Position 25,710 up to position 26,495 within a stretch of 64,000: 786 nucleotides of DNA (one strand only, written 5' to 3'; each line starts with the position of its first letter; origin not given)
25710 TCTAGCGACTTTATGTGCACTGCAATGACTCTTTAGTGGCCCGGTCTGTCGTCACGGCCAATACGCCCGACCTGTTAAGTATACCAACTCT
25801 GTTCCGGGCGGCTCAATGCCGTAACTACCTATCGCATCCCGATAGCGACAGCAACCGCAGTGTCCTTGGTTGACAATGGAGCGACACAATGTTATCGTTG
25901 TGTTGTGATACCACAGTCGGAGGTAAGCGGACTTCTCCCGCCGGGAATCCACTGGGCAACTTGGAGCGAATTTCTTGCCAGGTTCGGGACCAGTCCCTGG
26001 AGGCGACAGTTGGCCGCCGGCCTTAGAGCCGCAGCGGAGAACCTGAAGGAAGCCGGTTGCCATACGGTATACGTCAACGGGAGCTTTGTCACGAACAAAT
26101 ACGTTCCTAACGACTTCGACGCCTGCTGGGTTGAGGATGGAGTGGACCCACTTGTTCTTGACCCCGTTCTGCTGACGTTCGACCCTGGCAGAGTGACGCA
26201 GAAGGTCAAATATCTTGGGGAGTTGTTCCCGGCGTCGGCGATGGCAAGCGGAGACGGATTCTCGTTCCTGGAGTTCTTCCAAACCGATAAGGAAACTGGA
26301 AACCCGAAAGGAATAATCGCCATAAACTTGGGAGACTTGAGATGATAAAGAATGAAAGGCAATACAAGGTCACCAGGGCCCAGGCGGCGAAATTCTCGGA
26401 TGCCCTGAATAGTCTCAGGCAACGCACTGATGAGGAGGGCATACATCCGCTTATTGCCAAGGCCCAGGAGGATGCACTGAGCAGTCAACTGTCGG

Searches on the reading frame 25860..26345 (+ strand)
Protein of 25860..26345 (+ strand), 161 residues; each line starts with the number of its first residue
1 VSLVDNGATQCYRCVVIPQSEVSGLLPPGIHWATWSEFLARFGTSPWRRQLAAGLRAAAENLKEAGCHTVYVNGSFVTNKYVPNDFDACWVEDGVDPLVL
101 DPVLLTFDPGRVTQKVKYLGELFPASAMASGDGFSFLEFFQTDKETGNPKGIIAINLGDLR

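Call 3: search_protein_families(library=pfam, proteins=[window:25860-26345:+], max_evalue=0.1)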
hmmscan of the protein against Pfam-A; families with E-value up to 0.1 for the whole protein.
window:25860-26345:+ (161 aa): 2 families
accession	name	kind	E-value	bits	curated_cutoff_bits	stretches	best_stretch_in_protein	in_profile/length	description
PF22014.2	DUF6932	-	7.7e-37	127.3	27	1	21-156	4-142/142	Family of unknown function (DUF6932)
PF12565.13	DUF3747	-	0.035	13.9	25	1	87-108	58-79/175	Protein of unknown function (DUF3747)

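Call 4: search_protein_families(library=padloc, proteins=[window:25860-26345:+], max_evalue=0.1)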
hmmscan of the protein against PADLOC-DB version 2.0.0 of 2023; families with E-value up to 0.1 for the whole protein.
window:25860-26345:+ (161 aa): 2 families
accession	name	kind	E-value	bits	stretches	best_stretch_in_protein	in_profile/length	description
PDLC04744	PDC-M63A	-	6.7e-10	37.1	1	23-157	7-149/152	-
PDLC03347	MTase_II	-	0.033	10.9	1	42-102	122-182/488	Type II methyltransferase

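Call 5: search_protein_families(library=ncbifam, proteins=[window:25860-26345:+], max_evalue=0.1)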
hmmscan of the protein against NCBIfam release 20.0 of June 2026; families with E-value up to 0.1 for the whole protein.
window:25860-26345:+ (161 aa): 0 families

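Call 9: search_solved_structures(query=window:25860-26345:+, max_evalue=10, show_alignments=2)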
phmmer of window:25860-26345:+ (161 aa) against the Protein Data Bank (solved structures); distinct sequences matched with E-value up to 10: 3.
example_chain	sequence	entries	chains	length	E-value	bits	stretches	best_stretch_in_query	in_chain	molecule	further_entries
1d2p_A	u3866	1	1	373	0.072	16.5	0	68-90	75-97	COLLAGEN ADHESIN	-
6si6_A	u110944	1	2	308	0.14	15.6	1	49-94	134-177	Structural polyprotein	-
6shw_A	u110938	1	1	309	0.14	15.6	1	49-94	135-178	Structural polyprotein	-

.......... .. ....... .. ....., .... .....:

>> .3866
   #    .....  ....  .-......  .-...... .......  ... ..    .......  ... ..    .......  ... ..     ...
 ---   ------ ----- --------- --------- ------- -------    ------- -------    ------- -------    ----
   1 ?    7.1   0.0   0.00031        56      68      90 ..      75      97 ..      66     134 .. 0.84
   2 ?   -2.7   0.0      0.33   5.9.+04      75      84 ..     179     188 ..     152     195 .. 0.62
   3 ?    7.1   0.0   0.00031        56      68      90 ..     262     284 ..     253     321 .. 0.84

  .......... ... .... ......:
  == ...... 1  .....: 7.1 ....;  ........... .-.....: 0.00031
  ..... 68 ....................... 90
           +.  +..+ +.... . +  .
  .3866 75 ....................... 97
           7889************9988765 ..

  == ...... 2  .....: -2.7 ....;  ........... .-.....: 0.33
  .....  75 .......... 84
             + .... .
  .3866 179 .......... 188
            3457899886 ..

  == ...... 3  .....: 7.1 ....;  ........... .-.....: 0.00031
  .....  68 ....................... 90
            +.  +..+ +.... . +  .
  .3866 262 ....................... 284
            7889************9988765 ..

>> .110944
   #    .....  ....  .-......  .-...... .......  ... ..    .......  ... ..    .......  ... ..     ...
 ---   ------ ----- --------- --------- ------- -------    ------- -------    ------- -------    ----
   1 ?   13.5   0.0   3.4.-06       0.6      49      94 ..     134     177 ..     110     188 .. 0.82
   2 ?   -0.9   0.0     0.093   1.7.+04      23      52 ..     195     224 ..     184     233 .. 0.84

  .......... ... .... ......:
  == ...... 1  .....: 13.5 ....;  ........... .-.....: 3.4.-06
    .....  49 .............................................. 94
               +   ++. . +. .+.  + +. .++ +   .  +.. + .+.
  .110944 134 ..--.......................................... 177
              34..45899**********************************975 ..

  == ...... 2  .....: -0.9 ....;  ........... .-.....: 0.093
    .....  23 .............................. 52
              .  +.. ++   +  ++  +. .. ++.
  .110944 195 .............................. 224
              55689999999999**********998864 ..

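Call 10: find_homologous_proteins(query=window:25860-26345:+, max_evalue=0.001)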
Query window:25860-26345:+ (161 aa): 3026 proteins with E <= 0.001 among 3309 candidates; the best 120 are listed.
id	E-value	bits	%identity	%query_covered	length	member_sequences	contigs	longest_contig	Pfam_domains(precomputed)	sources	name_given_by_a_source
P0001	2.2e-77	277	77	98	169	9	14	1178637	PF22014.3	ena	-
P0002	3.1e-76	273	79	95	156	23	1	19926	PF22014.3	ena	-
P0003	4.9e-76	273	79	94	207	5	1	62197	PF22014.3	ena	-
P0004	1.4e-75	271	79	91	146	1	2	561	PF22014.3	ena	-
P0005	3.8e-75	270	76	95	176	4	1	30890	PF22014.3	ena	-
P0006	2.0e-74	267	81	91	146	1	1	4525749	PF22014.3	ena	-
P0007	2.5e-74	267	75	98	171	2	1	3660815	PF22014.3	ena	-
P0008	3.6e-74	266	82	91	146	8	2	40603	PF22014.3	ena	-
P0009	1.9e-73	264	78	91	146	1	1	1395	PF22014.3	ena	-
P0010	1.9e-73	264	75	98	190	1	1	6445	PF22014.3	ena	-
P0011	5.1e-73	263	79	91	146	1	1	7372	PF22014.3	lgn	-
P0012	6.6e-73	262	75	96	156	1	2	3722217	PF22014.3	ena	-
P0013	7.0e-73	262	79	91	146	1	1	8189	PF22014.3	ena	-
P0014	1.1e-72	262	77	91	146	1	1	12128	PF22014.3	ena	-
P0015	1.4e-72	261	78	91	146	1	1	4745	PF22014.3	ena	-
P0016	2.6e-72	260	77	91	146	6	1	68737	PF22014.3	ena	-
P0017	3.4e-72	260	77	91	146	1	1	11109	PF22014.3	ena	-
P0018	6.0e-72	259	78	91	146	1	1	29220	PF22014.3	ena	-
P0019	7.6e-72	259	77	91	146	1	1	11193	PF22014.3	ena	-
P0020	2.3e-71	257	71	96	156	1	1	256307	PF22014.3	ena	-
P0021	2.4e-71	257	77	91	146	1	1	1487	PF22014.3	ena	-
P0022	4.5e-71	256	78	91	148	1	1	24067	PF22014.3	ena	-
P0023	1.3e-70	255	73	98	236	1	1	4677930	PF22014.3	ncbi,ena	-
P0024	1.6e-70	255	78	91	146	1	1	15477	PF22014.3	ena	-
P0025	3.3e-70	254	77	91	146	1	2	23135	PF22014.3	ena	-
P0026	3.5e-70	254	71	98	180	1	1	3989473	PF22014.3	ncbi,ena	-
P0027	3.7e-70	253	77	91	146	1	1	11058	PF22014.3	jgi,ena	jgi:hypothetical protein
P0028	4.7e-70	253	77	91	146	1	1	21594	PF22014.3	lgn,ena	-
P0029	1.2e-69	252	77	91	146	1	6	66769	PF22014.3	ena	-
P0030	1.6e-69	251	76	90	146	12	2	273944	PF22014.3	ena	-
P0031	1.7e-69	251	76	90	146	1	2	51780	PF22014.3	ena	-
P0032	2.4e-69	251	76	91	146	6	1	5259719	PF22014.3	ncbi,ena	-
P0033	3.8e-69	250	76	91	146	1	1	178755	PF22014.3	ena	-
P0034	3.8e-69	250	75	91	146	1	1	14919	PF22014.3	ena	-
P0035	4.2e-69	250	76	91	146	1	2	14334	PF22014.3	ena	-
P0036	6.5e-69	249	75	91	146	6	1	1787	PF22014.3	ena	-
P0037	8.0e-69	249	75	91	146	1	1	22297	PF22014.3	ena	-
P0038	1.1e-68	249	78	86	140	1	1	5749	PF22014.3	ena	-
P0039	3.1e-68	247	75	91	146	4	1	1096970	PF22014.3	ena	-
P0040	4.8e-68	247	72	90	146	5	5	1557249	PF22014.3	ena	-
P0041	5.5e-68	246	77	86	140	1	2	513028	PF22014.3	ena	-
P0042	5.5e-68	246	77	86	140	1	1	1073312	PF22014.3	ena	-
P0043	6.3e-68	246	73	89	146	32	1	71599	PF22014.3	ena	-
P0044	9.4e-68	246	75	91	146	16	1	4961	PF22014.3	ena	-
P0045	1.4e-67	245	76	86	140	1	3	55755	PF22014.3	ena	-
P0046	1.7e-67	245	66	97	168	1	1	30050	PF22014.3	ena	-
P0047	2.8e-67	244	75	91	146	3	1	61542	PF22014.3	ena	-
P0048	2.8e-67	244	69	93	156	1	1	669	PF22014.3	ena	-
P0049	7.1e-67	243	76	90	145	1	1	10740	PF22014.3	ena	-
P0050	1.7e-66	241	66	96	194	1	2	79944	PF22014.3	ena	-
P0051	2.2e-66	241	65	99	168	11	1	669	PF22014.3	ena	-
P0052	2.5e-66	241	73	90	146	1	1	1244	PF22014.3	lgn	-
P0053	2.7e-66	241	72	90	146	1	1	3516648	PF22014.3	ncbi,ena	-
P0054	5.6e-66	240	66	98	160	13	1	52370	PF22014.3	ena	-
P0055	7.9e-66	239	73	90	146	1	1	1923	PF22014.3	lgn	-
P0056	9.8e-66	239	70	87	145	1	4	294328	PF22014.3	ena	-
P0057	1.1e-65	239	69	89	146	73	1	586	PF22014.3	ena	-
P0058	1.3e-65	239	70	87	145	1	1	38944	PF22014.3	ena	-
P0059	1.4e-65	239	70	87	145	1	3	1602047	PF22014.3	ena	-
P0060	1.7e-65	238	70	91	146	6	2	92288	PF22014.3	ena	-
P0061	1.7e-65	238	70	87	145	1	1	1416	PF22014.3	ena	-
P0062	1.7e-65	238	65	98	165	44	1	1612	PF22014.3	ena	-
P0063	2.0e-65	238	71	90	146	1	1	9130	PF22014.3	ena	-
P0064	2.0e-65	238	72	90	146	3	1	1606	PF22014.3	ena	-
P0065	2.2e-65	238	73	90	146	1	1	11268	PF22014.3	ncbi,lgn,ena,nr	ncbi:MAG: hypothetical protein F4X27_09475 [Chloroflexi bacterium]|nr:hypothetical protein [Chlorofl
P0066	3.0e-65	237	70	90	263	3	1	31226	PF22014.3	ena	-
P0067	3.2e-65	237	69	87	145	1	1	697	PF22014.3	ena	-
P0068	3.6e-65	237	69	87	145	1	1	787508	PF22014.3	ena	-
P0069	4.4e-65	237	64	99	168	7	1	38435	PF22014.3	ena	-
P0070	4.4e-65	237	65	97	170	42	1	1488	PF22014.3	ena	-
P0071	4.9e-65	237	70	87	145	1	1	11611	PF22014.3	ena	-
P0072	4.9e-65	237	69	87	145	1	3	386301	PF22014.3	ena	-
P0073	6.8e-65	236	70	91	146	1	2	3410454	PF22014.3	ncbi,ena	-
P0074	9.1e-65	236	70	89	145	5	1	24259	PF22014.3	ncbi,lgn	-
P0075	9.2e-65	236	68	90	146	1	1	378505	PF22014.3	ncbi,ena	-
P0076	1.1e-64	236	71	91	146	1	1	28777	PF22014.3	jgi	-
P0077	1.3e-64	235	69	87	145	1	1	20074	PF22014.3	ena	-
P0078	1.6e-64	235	72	88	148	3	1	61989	PF22014.3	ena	-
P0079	1.8e-64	235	71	86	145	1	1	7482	PF22014.3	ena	-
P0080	1.9e-64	235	73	85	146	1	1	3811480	PF22014.3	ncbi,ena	-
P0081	3.5e-64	234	73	85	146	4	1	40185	PF22014.3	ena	-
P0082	3.8e-64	234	64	98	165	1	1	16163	PF22014.3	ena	-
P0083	3.9e-64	234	65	98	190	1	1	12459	PF22014.3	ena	-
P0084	4.3e-64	234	65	97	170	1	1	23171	PF22014.3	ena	-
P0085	4.3e-64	234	70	90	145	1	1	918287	PF22014.3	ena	-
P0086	4.6e-64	234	65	97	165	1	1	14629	PF22014.3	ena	-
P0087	4.8e-64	234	69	91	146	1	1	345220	PF22014.3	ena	-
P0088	6.1e-64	233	69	88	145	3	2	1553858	PF22014.3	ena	-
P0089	6.5e-64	233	68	90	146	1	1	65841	PF22014.3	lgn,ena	-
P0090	6.7e-64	233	72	91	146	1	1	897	PF22014.3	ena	-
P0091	7.0e-64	233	69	90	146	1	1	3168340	PF22014.3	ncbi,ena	-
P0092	7.9e-64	233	66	90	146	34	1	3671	PF22014.3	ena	-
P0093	8.6e-64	233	75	91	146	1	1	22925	PF22014.3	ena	-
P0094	8.8e-64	233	70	90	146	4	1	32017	PF22014.3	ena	-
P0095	9.4e-64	233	70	90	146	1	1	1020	PF22014.3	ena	-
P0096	1.1e-63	232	67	88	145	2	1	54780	PF22014.3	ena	-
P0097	1.3e-63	232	66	90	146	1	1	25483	PF22014.3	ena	-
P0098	1.5e-63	232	67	87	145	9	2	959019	PF22014.3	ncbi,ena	-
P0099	1.7e-63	232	63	97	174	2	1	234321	PF22014.3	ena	-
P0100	1.7e-63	232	70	90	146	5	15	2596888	PF22014.3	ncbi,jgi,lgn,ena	jgi:hypothetical protein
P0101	1.8e-63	232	62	99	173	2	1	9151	PF22014.3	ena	-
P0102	2.2e-63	231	67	93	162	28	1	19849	PF22014.3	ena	-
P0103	2.4e-63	231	70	91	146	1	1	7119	PF22014.3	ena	-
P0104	2.5e-63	231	69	90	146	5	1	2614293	PF22014.3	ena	-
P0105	2.6e-63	231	68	89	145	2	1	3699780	PF22014.3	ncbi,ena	-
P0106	2.9e-63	231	70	90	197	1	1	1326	PF22014.3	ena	-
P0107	3.7e-63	231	70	90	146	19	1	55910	PF22014.3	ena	-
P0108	4.3e-63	230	67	90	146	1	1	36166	PF22014.3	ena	-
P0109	4.8e-63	230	67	90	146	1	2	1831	PF22014.3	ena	-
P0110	4.9e-63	230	70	90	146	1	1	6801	PF22014.3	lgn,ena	-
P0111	4.9e-63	230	68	90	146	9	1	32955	PF22014.3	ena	-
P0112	5.0e-63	230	69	90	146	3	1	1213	PF22014.3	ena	-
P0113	5.0e-63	230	69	91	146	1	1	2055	PF22014.3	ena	-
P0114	6.3e-63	230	67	90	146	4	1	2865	PF22014.3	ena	-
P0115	6.4e-63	230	70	89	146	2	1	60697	PF22014.3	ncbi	-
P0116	7.5e-63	230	68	90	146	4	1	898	PF22014.3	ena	-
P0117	9.2e-63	229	64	99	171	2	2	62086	PF22014.3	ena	-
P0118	1.1e-62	229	68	90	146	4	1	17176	PF22014.3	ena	-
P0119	1.2e-62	229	68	90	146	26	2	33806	PF22014.3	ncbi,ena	-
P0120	1.3e-62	229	69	90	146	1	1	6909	PF22014.3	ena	-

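Call 12: find_related_loci(query=A1, collection=genome_contigs, flank=6000)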
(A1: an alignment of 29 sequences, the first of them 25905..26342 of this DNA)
Query A1 (146 aa) in genome_contigs; peptide patterns used: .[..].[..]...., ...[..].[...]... (x = any residue, [..] = any of these).
599 stretches matched a pattern (row limit reached: there are more); 581 encode a relative of the query (tblastn E <= 1e-3); the best 80 are kept; 80 distinct loci.
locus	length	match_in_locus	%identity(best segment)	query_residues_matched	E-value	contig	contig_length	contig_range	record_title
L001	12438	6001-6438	84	1-146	8e-85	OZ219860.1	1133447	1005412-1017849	MAG: Dehalococcoidia bacterium isolate 64608d2e-b53d-4acf-b835-26db22483995 genome assembly, chromosome: 2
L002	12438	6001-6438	83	1-146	1e-81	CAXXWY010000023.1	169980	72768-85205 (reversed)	MAG: Dehalococcoidia bacterium isolate c628f03c-5c65-4804-8986-e75590ebef27 genome assembly, contig: contig_23, whole ge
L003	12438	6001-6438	77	1-146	4e-74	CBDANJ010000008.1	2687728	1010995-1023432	MAG: Dehalococcoidia bacterium isolate 1adee7ed-d6c2-401a-a923-f2c387bbb7f6 genome assembly, contig: contig_7, whole gen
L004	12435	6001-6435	75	1-145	1e-71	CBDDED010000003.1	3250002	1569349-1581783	MAG: Dehalococcoidia bacterium isolate 16f7b922-908d-404a-805e-abae4c84c213 genome assembly, contig: contig_3, whole gen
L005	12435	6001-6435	73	1-145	1e-71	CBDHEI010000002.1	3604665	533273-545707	MAG: Dehalococcoidia bacterium isolate 8c643066-d586-4031-88eb-ae6791ed655d genome assembly, contig: contig_2, whole gen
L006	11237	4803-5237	72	1-145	9e-71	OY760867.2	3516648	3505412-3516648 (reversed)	MAG: Dehalococcoidia bacterium isolate ec36dd00-29ce-491f-9a3f-6816ace52b4b genome assembly, chromosome: 1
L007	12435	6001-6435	72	1-145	3e-70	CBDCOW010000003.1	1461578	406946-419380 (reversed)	MAG: Dehalococcoidia bacterium isolate b2375acc-e336-44db-93fb-aeb584a91759 genome assembly, contig: contig_3, whole gen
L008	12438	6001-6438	75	1-146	3e-70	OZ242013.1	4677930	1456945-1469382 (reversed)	MAG: Dehalococcoidia bacterium isolate 46172bb6-85ce-4bfa-83e6-a227f3f22208 genome assembly, chromosome: 1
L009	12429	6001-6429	73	1-143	1e-69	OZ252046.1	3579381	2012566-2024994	MAG: Dehalococcoidia bacterium isolate ad336184-ad58-47b0-9b5a-c7672a60f3bb genome assembly, chromosome: 1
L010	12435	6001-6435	72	1-145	2e-69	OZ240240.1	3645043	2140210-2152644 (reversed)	MAG: Dehalococcoidia bacterium isolate 9fa25b9b-25de-44f7-936b-2c4815794ad0 genome assembly, chromosome: 1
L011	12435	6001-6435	72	1-145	1e-69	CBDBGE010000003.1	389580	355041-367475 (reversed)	MAG: Dehalococcoidia bacterium isolate cbf7c279-2744-4af4-98a5-7b2d7e2e1d30 genome assembly, contig: contig_3, whole gen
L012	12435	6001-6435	72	1-145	5e-69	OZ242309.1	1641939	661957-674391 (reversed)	MAG: Dehalococcoidia bacterium isolate 566077ff-fea0-4476-9990-131f9c0e49bb genome assembly, chromosome: 2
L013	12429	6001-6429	72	1-143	8e-69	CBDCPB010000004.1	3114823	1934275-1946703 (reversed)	MAG: Dehalococcoidia bacterium isolate 8ea35d84-8be8-4b26-9b51-5b82e401d502 genome assembly, contig: contig_4, whole gen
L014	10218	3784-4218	70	1-145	6e-69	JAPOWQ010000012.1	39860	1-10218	MAG: Chloroflexota bacterium isolate COS2_bin_4 NODE_415_length_39860_cov_23.5422, whole genome shotgun sequence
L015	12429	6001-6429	72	1-143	2e-68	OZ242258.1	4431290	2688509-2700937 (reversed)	MAG: Dehalococcoidia bacterium isolate ebb30a51-fd80-4f91-a9df-d4bc6488b8f2 genome assembly, chromosome: 1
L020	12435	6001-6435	69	1-145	4e-68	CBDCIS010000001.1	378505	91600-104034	MAG: Dehalococcoidia bacterium isolate 8e13df92-f4f3-4e34-85da-b913360e8956 genome assembly, contig: contig_1, whole gen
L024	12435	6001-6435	70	1-145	1e-67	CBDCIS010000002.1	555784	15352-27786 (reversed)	MAG: Dehalococcoidia bacterium isolate 8e13df92-f4f3-4e34-85da-b913360e8956 genome assembly, contig: contig_2, whole gen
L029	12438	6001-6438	68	1-146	4e-67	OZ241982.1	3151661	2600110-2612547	MAG: Dehalococcoidia bacterium isolate a2993f7c-5a6d-48af-91e8-092aec37f8f7 genome assembly, chromosome: 1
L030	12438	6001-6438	68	1-146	1e-66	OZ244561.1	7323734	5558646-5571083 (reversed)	MAG: Candidatus Latescibacterota bacterium isolate 14245923-b953-489b-b549-9f362580a9e9 genome assembly, chromosome: 1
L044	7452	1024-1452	66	1-143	4e-64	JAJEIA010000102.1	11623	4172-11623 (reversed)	MAG: Dehalococcoidia bacterium isolate p16x63bins.3 k141_718450, whole genome shotgun sequence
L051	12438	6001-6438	65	1-146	9e-64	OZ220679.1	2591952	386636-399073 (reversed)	MAG: Dehalococcoidia bacterium isolate bff0dcbd-e965-4f93-bb55-57b6ceb5617d genome assembly, chromosome: 1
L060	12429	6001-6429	66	1-143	6e-62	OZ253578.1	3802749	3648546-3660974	MAG: Chloroflexota bacterium isolate 48853afe-6264-4d68-b03e-03448b293cf5 genome assembly, chromosome: 1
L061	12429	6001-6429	66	1-143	2e-61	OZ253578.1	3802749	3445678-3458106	MAG: Chloroflexota bacterium isolate 48853afe-6264-4d68-b03e-03448b293cf5 genome assembly, chromosome: 1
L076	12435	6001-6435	64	1-145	3e-58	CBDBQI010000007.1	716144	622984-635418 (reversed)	MAG: Dehalococcoidia bacterium isolate aa297ee3-c136-429f-8284-2fbc07899539 genome assembly, contig: contig_7, whole gen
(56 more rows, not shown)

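Call 17: predict_structure(alignment_id=A1)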
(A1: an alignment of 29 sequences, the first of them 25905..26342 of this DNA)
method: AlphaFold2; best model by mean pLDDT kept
length: 146 residues; sequences in the alignment: 29
mean_pLDDT: 81.1   pTM: 0.77
mean pLDDT of the five models: 81.1, 80.8, 79.3, 67.0, 63.5
residues with pLDDT >= 90: 21; 70-90: 101; 50-70: 24; < 50: 0
segments of 3 or more residues with pLDDT < 50: none
pLDDT, mean of each block of 10 residues (from residue 1): 84 90 89 88 90 84 64 82 85 72 82 63 80 88 73
secondary structure, 60 per line:
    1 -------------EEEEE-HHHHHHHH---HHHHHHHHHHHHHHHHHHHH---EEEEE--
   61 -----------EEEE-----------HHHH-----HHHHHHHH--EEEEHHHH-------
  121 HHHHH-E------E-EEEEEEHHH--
elements in order: E14-18 H20-27 H31-50 E54-58 E72-75 H87-90 H96-103 E106-109 H110-113 H121-125 E136-141

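Call 21: fold_search(model_id=the predicted structure, library=pdb)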
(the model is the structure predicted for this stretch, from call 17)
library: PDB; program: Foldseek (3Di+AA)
matches with E <= 10: 85; with E <= 0.001: 0
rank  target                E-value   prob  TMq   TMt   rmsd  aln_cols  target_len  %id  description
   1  2rff                  2.4e-02  0.38  0.27  0.32   9.4       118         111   14  Crystal structure of a putative nucleotidyltransferase (NP_343093.1) from Sulfolobus solfataricus at 1.40 A resolution (released 2007-10-16)
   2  1no5_B                3.4e-01  0.30  0.36  0.48   4.9       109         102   16  Structure of HI0073 from Haemophilus influenzae, the nucleotide binding domain of the HI0073/HI0074 two protein nucleo (released 2004-03-16)
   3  1no5_A                6.3e-01  0.18  0.31  0.41   4.9        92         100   17  Structure of HI0073 from Haemophilus influenzae, the nucleotide binding domain of the HI0073/HI0074 two protein nucleo (released 2004-03-16)
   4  7nz7_B                1.1e+00  0.03  0.19  0.13  11.4       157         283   10  Crystal structure of mouse ADAT2/ADAT3 tRNA deamination complex 1 (released 2021-05-05)
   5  7nz8_B                1.6e+00  0.02  0.19  0.13  12.0       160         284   10  Crystal structure of mouse ADAT2/ADAT3 tRNA deamination complex 2 (released 2021-05-05)
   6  6m6u_F                1.7e+00  0.11  0.29  0.33   3.9        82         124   11  Crystal structure the toxin-antitoxin MntA-HpeT mutant-D39ED41E (released 2020-09-30)
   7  7uy4_B                1.8e+00  0.11  0.28  0.18   5.1        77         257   17  Aminoglycoside-modifying enzyme ANT-3,9 in complex with spectinomycin and AMP-PNP (released 2023-05-10)
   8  3mpo_C                1.8e+00  0.03  0.15  0.11   9.2       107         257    6  The crystal structure of a hydrolase from Lactobacillus brevis (released 2010-05-12)
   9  8jdi_C                1.8e+00  0.02  0.15  0.08  13.1        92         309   13  Crystal structure of Cas7-AcrIF25 complex (released 2024-05-29)
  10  3h37_B                2.2e+00  0.12  0.29  0.11   3.8        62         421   21  The structure of CCA-adding enzyme apo form I (released 2009-10-13)
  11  4bkw                  2.2e+00  0.05  0.22  0.09   6.8        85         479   12  Crystal structure of the C-terminal region of human ZFYVE9 (released 2013-05-15)
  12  5lpa_A                2.4e+00  0.06  0.27  0.16  10.3       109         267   16  AadA E87Q in complex with ATP, calcium and dihydrostreptomycin (released 2018-01-17)
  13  8jdi_A                2.4e+00  0.03  0.17  0.09  13.0        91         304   11  Crystal structure of Cas7-AcrIF25 complex (released 2024-05-29)
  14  3hiy_A                2.4e+00  0.02  0.22  0.10  13.1       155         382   14  Minor Editosome-Associated TUTase 1 with bound UTP and Mg (released 2010-05-12)
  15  1uli_C                2.7e+00  0.02  0.17  0.09  10.2        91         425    9  Biphenyl dioxygenase (BphA1A2) derived from Rhodococcus sp. strain RHA1 (released 2004-09-28)
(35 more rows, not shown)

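Call 22: search_dna_similar(query=window:25905-26342:+, collection=phages, mode=protein, max_evalue=0.01, max_rows=30)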
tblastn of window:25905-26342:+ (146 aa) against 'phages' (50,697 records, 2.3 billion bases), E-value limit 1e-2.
No match.
